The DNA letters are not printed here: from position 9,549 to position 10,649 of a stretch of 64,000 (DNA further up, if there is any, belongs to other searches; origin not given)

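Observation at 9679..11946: Uncharacterised two-gene cassette (HTH-like protein + six-module repeat lipoprotein) present twice in the window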

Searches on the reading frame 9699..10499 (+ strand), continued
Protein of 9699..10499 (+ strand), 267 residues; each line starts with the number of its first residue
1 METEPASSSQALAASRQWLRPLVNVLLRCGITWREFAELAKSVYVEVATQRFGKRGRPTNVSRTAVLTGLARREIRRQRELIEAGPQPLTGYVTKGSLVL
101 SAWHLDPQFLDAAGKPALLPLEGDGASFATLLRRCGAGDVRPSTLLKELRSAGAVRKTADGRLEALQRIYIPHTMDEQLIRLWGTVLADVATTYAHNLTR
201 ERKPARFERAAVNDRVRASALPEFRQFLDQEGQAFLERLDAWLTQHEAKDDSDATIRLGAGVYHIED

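Call 25: find_homologous_proteins(query=L054:9974-10774:+)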
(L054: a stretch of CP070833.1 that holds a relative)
Query L054:9974-10774:+ (267 aa): 549 proteins with E <= 0.001 among 1481 candidates; the best 120 are listed.
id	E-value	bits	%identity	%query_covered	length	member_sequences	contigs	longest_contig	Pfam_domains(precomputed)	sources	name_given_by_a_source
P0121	5.6e-173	592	100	98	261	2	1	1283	PF20112.5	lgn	-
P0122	6.1e-140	483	79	100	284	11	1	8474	PF20112.5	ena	-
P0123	6.3e-140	483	78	100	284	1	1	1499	PF20112.5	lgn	-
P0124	7.1e-112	391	64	100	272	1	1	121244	PF20112.5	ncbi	-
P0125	6.5e-111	388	63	100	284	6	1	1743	PF20112.5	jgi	-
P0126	4.7e-110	385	62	100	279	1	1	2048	PF20112.5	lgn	-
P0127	1.1e-107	378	65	99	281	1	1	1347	PF20112.5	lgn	-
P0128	5.5e-104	366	66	93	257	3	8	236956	PF20112.5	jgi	jgi:hypothetical protein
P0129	2.4e-102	360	63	93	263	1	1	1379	PF20112.5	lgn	-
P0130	3.3e-99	350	57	100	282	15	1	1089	PF20112.5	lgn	-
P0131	5.9e-97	343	57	100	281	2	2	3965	PF20112.5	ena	-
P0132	5.2e-95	336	57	99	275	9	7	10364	PF20112.5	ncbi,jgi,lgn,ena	ncbi:MAG: DUF6502 family protein [Gammaproteobacteria bacterium]|jgi:hypothetical protein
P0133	5.3e-95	336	57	99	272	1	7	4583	PF20112.5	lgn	-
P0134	7.1e-94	332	55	99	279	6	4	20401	PF20112.5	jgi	jgi:hypothetical protein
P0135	2.5e-93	331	56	99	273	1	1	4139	PF20112.5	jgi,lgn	-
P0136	6.8e-93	329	55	100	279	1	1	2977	PF20112.5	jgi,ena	-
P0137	1.2e-92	328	55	100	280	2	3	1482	PF20112.5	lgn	-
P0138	1.7e-92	328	54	100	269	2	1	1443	PF20112.5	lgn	-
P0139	5.3e-92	326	56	99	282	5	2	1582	PF20112.5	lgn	-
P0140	4.8e-91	323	54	100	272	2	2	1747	PF20112.5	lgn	-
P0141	5.0e-91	323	57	98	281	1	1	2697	PF20112.5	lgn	-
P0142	8.8e-90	319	54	100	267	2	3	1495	PF20112.5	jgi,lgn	jgi:hypothetical protein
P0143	1.6e-89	318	54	98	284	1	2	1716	PF20112.5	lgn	-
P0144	2.5e-89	318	55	100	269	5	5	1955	PF20112.5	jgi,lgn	-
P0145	1.6e-88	315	53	99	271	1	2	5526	PF20112.5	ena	-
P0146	2.3e-88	314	52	100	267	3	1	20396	PF20112.5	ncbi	ncbi:MAG: DUF6502 family protein [Gammaproteobacteria bacterium]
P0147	2.6e-87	311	53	99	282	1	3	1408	PF20112.5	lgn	-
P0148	3.3e-87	311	55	100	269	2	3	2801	PF20112.5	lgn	-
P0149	2.6e-86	308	53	98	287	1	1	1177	PF20112.5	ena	-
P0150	8.1e-86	306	54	99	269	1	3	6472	PF20112.5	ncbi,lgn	ncbi:MAG: DUF6502 family protein [Gammaproteobacteria bacterium]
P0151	1.7e-85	305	53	98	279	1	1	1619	PF20112.5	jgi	jgi:hypothetical protein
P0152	5.5e-85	303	51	100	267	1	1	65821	PF20112.5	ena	-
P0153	1.5e-84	302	54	93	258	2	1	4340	PF20112.5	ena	-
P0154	7.0e-81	290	56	91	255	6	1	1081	PF20112.5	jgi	-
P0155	3.2e-73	265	54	86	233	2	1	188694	PF20112.5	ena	-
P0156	5.4e-72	261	53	85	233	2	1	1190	PF20112.5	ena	-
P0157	2.9e-63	232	46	98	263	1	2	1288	PF20112.5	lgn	-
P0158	5.6e-62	228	41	100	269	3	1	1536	PF20112.5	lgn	-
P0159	1.1e-61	227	41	99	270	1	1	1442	PF20112.5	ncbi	-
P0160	7.5e-61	224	42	100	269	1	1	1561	PF20112.5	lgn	-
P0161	8.9e-59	217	44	100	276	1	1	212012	PF20112.5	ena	-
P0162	2.2e-58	216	42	99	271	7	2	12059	PF20112.5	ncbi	-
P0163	3.7e-57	212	42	98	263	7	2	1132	PF20112.5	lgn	-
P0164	1.1e-56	211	43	99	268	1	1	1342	PF20112.5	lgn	-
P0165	2.5e-56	209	40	99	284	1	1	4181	PF20112.5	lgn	-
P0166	2.5e-56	209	42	96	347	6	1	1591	PF20112.5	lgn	-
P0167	3.1e-56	209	44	93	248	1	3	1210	PF20112.5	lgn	-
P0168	3.9e-56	209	39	100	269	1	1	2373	PF20112.5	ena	-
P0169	7.9e-56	208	42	99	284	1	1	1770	PF20112.5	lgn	-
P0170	1.0e-55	207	43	97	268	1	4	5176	PF20112.5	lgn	-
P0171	1.3e-55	207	43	94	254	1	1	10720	PF20112.5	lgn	-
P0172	3.6e-55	206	41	99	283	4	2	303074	PF20112.5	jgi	jgi:hypothetical protein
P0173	4.3e-55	205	45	94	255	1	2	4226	PF20112.5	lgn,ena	-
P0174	5.1e-55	205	44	93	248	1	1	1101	PF20112.5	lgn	-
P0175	3.2e-54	203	42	93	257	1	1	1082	PF20112.5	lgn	-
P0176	5.7e-53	198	42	94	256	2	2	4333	PF20112.5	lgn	-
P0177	1.2e-52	197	41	97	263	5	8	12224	PF20112.5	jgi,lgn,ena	jgi:hypothetical protein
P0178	1.8e-52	197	40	99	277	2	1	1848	PF20112.5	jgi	jgi:hypothetical protein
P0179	2.2e-52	197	42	93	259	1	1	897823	PF20112.5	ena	-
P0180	5.6e-51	192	41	99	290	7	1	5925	PF20112.5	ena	-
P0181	7.4e-51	192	38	98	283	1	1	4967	PF20112.5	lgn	-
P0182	1.1e-50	191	37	99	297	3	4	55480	PF20112.5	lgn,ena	-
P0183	1.4e-50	191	38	100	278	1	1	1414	PF20112.5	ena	-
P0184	1.9e-50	190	44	90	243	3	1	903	PF20112.5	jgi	jgi:hypothetical protein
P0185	3.7e-50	189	38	100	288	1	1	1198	PF20112.5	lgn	-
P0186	9.2e-50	188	38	93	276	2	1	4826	PF20112.5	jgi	jgi:hypothetical protein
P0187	9.7e-50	188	39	99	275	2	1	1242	PF20112.5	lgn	-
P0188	1.0e-49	188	41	94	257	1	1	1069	PF20112.5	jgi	jgi:hypothetical protein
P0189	2.5e-49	186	38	97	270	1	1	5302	PF20112.5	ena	-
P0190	2.6e-49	186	42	99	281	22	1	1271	PF20112.5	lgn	-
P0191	2.8e-49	186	39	99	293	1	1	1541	PF20112.5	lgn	-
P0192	4.1e-49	186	37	99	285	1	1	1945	PF20112.5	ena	-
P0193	6.3e-49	185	43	94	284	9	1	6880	PF20112.5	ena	-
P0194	1.3e-48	184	39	100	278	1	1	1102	PF20112.5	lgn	-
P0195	1.3e-48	184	40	99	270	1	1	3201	PF20112.5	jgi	jgi:hypothetical protein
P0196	2.7e-48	183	39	99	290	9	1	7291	PF20112.5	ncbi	-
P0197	2.9e-48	183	36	99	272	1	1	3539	PF20112.5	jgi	jgi:hypothetical protein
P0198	6.1e-48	182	38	96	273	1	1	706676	PF20112.5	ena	-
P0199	7.0e-48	182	38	100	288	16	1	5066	PF20112.5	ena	-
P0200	7.1e-48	182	39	100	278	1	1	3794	PF20112.5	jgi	jgi:hypothetical protein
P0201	7.9e-48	182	40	97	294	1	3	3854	PF20112.5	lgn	-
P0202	1.2e-47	181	40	92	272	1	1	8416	PF20112.5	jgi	jgi:hypothetical protein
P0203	1.3e-47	181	39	99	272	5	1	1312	PF20112.5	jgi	jgi:hypothetical protein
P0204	1.5e-47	181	41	96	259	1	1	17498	PF20112.5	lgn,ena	-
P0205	1.9e-47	180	41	93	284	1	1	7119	PF20112.5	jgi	jgi:hypothetical protein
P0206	2.2e-47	180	38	100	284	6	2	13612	PF20112.5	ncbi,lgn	-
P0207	2.9e-47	180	40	98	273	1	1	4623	PF20112.5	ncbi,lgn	ncbi:MAG: DUF6502 family protein [Pseudomonadota bacterium]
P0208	3.1e-47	180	41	99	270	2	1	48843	PF20112.5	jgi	jgi:hypothetical protein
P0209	4.1e-47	179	38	99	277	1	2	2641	PF20112.5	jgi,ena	jgi:hypothetical protein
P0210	4.4e-47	179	38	98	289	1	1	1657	PF20112.5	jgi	-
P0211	6.8e-47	179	41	93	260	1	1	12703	PF20112.5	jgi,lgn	-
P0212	9.4e-47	178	37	99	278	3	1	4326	PF20112.5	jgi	jgi:hypothetical protein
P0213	1.1e-46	178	39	100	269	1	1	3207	PF20112.5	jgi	-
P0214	1.1e-46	178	38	100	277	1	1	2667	PF20112.5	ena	-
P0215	2.0e-46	177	39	100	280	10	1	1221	PF20112.5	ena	-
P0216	2.4e-46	177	39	98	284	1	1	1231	PF20112.5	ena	-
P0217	3.2e-46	176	39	100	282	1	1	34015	PF20112.5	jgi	jgi:hypothetical protein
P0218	3.3e-46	176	36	99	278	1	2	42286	PF20112.5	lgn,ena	-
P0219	4.1e-46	176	35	90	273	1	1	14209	PF20112.5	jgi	jgi:hypothetical protein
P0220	4.7e-46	176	38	99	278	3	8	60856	PF20112.5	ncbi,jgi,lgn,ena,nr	ncbi:MAG TPA: DUF6502 family protein [Woeseiaceae bacterium]|nr:DUF6502 family protein [Woeseiaceae 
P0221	6.9e-46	175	38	100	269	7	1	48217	PF20112.5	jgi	jgi:hypothetical protein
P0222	1.0e-45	175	40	93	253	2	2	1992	PF20112.5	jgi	jgi:hypothetical protein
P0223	1.2e-45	174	37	99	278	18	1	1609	PF20112.5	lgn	-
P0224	1.2e-45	174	36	98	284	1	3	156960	PF20112.5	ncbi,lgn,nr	ncbi:MAG: hypothetical protein HKN06_11480 [Gammaproteobacteria bacterium]|nr:hypothetical protein [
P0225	1.8e-45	174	38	99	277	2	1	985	PF20112.5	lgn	-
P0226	2.3e-45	174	38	99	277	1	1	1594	PF20112.5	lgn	-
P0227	2.3e-45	173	36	99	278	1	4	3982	PF20112.5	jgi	jgi:hypothetical protein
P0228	3.5e-45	173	38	98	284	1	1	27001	PF20112.5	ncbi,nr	ncbi:MAG: hypothetical protein HKN49_08480 [Gammaproteobacteria bacterium]|nr:hypothetical protein [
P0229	4.2e-45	173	35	99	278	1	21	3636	PF20112.5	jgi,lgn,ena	jgi:hypothetical protein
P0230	4.9e-45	172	36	99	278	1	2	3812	PF20112.5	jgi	jgi:hypothetical protein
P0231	5.3e-45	172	39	100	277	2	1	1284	PF20112.5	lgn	-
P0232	6.7e-45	172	37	99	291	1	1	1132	PF20112.5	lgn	-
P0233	6.8e-45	172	39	99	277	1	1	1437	PF20112.5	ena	-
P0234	7.2e-45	172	37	99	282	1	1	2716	PF20112.5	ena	-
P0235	7.9e-45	172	38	97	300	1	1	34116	PF20112.5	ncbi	-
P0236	8.7e-45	172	38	99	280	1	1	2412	PF20112.5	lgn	-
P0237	9.3e-45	172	37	99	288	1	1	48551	PF20112.5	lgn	-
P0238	9.5e-45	171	36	99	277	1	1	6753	PF20112.5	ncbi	-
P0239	1.3e-44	171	37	100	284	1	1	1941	PF20112.5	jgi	-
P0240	2.1e-44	170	38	99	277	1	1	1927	PF20112.5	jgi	jgi:hypothetical protein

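Call 31: find_encoding_contigs(protein=P0179, flank=6000, max_places=1)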
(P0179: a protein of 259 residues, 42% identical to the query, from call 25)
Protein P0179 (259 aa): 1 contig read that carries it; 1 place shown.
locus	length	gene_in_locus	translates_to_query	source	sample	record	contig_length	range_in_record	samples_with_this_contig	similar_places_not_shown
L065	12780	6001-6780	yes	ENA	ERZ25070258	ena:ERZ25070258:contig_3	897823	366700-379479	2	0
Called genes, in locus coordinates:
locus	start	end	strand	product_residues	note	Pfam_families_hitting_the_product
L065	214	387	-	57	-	-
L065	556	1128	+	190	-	PF07638:Sigma70_ECF, PF04545:Sigma70_r4 (faint), PF08281:Sigma70_r4_2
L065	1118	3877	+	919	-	PF00069:Pkinase, PF07714:PK_Tyr_Ser-Thr, PF03109:ABC1 (weak), PF17874:TPR_MalT (weak), PF13424:TPR_12, PF17874:TPR_MalT, PF24885:TPR_NPHP3 (weak), PF13424:TPR_12, +11 more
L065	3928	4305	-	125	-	-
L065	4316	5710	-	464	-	-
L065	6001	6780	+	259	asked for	PF20112:DUF6502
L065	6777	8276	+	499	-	PF18914:DUF5666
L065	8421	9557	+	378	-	PF18914:DUF5666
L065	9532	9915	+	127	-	PF18914:DUF5666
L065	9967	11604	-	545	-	PF00496:SBP_bac_5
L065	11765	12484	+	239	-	PF00072:Response_reg, PF00486:Trans_reg_C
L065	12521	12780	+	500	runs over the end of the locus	PF00672:HAMP, PF00512:HisKA, PF02518:HATPase_c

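Call 32: find_encoding_contigs(protein=P0198, flank=6000, max_places=1)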
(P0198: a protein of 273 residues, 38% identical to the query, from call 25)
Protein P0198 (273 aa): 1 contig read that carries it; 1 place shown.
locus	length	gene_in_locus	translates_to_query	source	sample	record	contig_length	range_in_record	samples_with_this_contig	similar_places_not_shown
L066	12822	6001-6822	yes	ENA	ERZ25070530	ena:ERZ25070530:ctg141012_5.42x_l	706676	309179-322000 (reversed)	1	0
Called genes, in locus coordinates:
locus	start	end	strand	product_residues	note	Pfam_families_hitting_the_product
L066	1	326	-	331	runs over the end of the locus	PF12680:SnoaL_2 (faint), PF07366:SnoaL (weak)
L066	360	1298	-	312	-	PF02129:Peptidase_S15 (weak), PF00561:Abhydrolase_1 (weak), PF12697:Abhydrolase_6, PF12146:Hydrolase_4, PF00326:Peptidase_S9 (weak), PF01738:DLH (weak)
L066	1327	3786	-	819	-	PF07715:Plug, PF00593:TonB_dep_Rec_b-barrel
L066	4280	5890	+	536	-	PF18914:DUF5666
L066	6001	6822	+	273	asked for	PF20112:DUF6502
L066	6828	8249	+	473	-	PF18914:DUF5666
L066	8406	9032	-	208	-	PF01810:LysE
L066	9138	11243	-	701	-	PF09699:Paired_CXXCH_1 (faint), PF14522:Cytochrome_C7 (faint), PF14537:Cytochrom_c3_2 (faint), PF13646:HEAT_2 (faint), PF13432:TPR_16 (faint), PF13429:TPR_15 (faint), PF13181:TPR_8 (faint), PF14559:TPR_19 (weak), +3 more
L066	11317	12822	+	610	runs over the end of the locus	PF06629:MipA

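Call 33: find_encoding_contigs(protein=P0172, flank=6000, max_places=1)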
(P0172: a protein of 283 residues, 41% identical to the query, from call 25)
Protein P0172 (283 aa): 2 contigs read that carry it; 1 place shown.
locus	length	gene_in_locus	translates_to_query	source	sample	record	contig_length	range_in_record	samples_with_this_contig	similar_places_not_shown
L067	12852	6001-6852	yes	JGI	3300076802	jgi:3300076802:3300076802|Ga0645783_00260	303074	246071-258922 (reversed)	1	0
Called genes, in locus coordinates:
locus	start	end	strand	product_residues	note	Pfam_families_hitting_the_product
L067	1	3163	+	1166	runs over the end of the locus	PF02463:SMC_N, PF13175:AAA_15 (weak), PF13304:AAA_21 (faint), PF13476:AAA_23, PF06470:SMC_hinge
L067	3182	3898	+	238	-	PF04354:ZipA_C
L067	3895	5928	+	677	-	PF22745:Nlig-Ia, PF01653:DNA_ligase_aden, PF03120:OB_DNA_ligase, PF03119:DNA_ligase_ZBD, PF14520:HHH_5 (weak), PF12826:HHH_2, PF14520:HHH_5 (weak), PF00533:BRCT, +2 more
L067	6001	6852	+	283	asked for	PF20112:DUF6502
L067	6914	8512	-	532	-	-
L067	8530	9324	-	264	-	PF20112:DUF6502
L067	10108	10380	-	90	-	PF01722:BolA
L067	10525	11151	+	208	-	PF01300:Sua5_yciO_yrdC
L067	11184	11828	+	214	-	PF02163:Peptidase_M50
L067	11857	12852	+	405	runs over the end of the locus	PF00579:tRNA-synt_1b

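Call 34: predict_structure(alignment_id=A2)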
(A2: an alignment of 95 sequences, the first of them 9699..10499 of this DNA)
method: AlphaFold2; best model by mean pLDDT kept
length: 267 residues; sequences in the alignment: 95
mean_pLDDT: 92.1   pTM: 0.77
mean pLDDT of the five models: 92.1, 91.9, 91.7, 85.7, 84.2
residues with pLDDT >= 90: 198; 70-90: 65; 50-70: 4; < 50: 0
segments of 3 or more residues with pLDDT < 50: none
pLDDT, mean of each block of 10 residues (from residue 1): 85 93 91 96 97 95 98 98 88 88 97 98 97 94 95 96 94 79 89 92 91 91 93 93 91 86 81
secondary structure, 60 per line:
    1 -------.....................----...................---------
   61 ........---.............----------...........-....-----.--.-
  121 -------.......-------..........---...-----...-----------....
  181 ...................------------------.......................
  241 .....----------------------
elements in order: H8-28 H33-51 H61-68 H72-84 H95-105 H128-134 H142-151 E155-157 E163-165 H177-199 H218-245

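Call 38: fold_search(model_id=the predicted structure, library=pdb)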
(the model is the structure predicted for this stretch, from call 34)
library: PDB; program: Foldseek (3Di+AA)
matches with E <= 10: 650; with E <= 0.001: 0
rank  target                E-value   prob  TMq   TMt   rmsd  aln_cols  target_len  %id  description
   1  4yrv_A                1.3e-02  0.96  0.36  0.34  14.1       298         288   13  Crystal structure of Anabaena transcription factor HetR complexed with 21-bp DNA from hetP promoter (released 2015-12-02)
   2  4hri_A                1.5e-02  0.92  0.35  0.35  13.0       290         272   14  Crystal structure of HetR in complex with a 21-bp palindromic DNA at the upstream of the hetP promoter from Anabaena (released 2013-04-17)
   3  4hri_B                3.6e-02  0.63  0.28  0.27  16.5       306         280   13  Crystal structure of HetR in complex with a 21-bp palindromic DNA at the upstream of the hetP promoter from Anabaena (released 2013-04-17)
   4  5eeg_B                9.4e-02  0.20  0.16  0.14  15.8       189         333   15  Crystal structure of carminomycin-4-O-methyltransferase DnrK in complex with tetrazole-SAH (released 2015-12-23)
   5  7pga_B                1.0e-01  0.20  0.17  0.14  15.2       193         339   17  Chimeric carminomycin-4-O-methyltransferase (DnrK) with regions from 10-hydroxylase RdmB and 10-decarboxylase TamK (released 2022-08-24)
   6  9lac_B                1.1e-01  0.28  0.16  0.14  11.4       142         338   20  Comparative analysis of functions and catalytic mechanisms of methyltransferases involved in anthracycline biosynthesi (released 2026-01-07)
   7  9lac_A                1.1e-01  0.18  0.16  0.14  14.7       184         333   16  Comparative analysis of functions and catalytic mechanisms of methyltransferases involved in anthracycline biosynthesi (released 2026-01-07)
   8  7phe_A                1.1e-01  0.20  0.16  0.14  12.0       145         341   19  Chimeric carminomycin-4-O-methyltransferase (DnrK) with regions from 10-hydroxylase RdmB and 10-decarboxylase TamK (released 2022-09-07)
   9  1xds_A                1.2e-01  0.16  0.16  0.14  17.6       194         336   18  Crystal structure of Aclacinomycin-10-hydroxylase (RdmB) in complex with S-adenosyl-L-methionine (SAM) and 11-deoxy-be (released 2004-11-23)
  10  8eju_A                1.3e-01  0.23  0.16  0.16  19.3       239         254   17  The crystal structure of Pseudomonas putida PcaR (released 2024-03-20)
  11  7phf_C                1.3e-01  0.14  0.15  0.13  15.4       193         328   16  Chimeric carminomycin-4-O-methyltransferase (DnrK) with regions from 10-hydroxylase RdmB and 10-decarboxylase TamK (released 2022-09-07)
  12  9la8_A                1.4e-01  0.18  0.16  0.14  14.0       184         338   18  Comparative analysis of functions and catalytic mechanisms of methyltransferases involved in anthracycline biosynthesi (released 2026-01-07)
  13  7phf_A                1.5e-01  0.21  0.16  0.14  11.8       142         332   20  Chimeric carminomycin-4-O-methyltransferase (DnrK) with regions from 10-hydroxylase RdmB and 10-decarboxylase TamK (released 2022-09-07)
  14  7oy1_B                1.5e-01  0.15  0.16  0.14  15.3       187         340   18  DnrK mutant RTCR (released 2022-07-13)
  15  4aih_B                1.6e-01  0.38  0.18  0.31  16.2       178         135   14  Crystal structure of RovA from Yersinia in its free form (released 2012-09-12)
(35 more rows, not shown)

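Call 56: search_protein_families(library=padloc, proteins=[window:9699-10499:+], max_evalue=0.01)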
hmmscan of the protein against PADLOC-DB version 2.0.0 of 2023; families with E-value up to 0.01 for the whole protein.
window:9699-10499:+ (267 aa): 0 families

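Call 57: search_protein_families(library=phrogs, proteins=[window:9699-10499:+], max_evalue=0.01)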
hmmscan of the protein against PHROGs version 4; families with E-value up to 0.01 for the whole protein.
window:9699-10499:+ (267 aa): 0 families

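Call 60: find_encoding_contigs(protein=P0038, flank=8000, max_places=2)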
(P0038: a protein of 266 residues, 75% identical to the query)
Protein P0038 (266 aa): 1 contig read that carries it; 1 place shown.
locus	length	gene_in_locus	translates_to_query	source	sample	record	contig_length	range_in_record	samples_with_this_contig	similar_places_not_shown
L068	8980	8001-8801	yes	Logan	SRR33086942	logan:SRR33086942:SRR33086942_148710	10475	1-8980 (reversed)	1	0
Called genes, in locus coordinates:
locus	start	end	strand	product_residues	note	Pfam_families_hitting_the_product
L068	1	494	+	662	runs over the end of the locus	?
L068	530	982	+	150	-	PF14539:DUF4442 (weak), PF03061:4HBT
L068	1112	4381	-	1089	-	PF05567:T4P_PilY1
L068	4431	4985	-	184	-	PF14341:PilX_N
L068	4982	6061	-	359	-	PF07963:N_methyl (weak), PF16074:PilW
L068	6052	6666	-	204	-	-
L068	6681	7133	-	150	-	PF12019:GspH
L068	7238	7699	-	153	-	PF07963:N_methyl, PF16732:ComP_DUS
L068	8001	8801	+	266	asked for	PF20112:DUF6502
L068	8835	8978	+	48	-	?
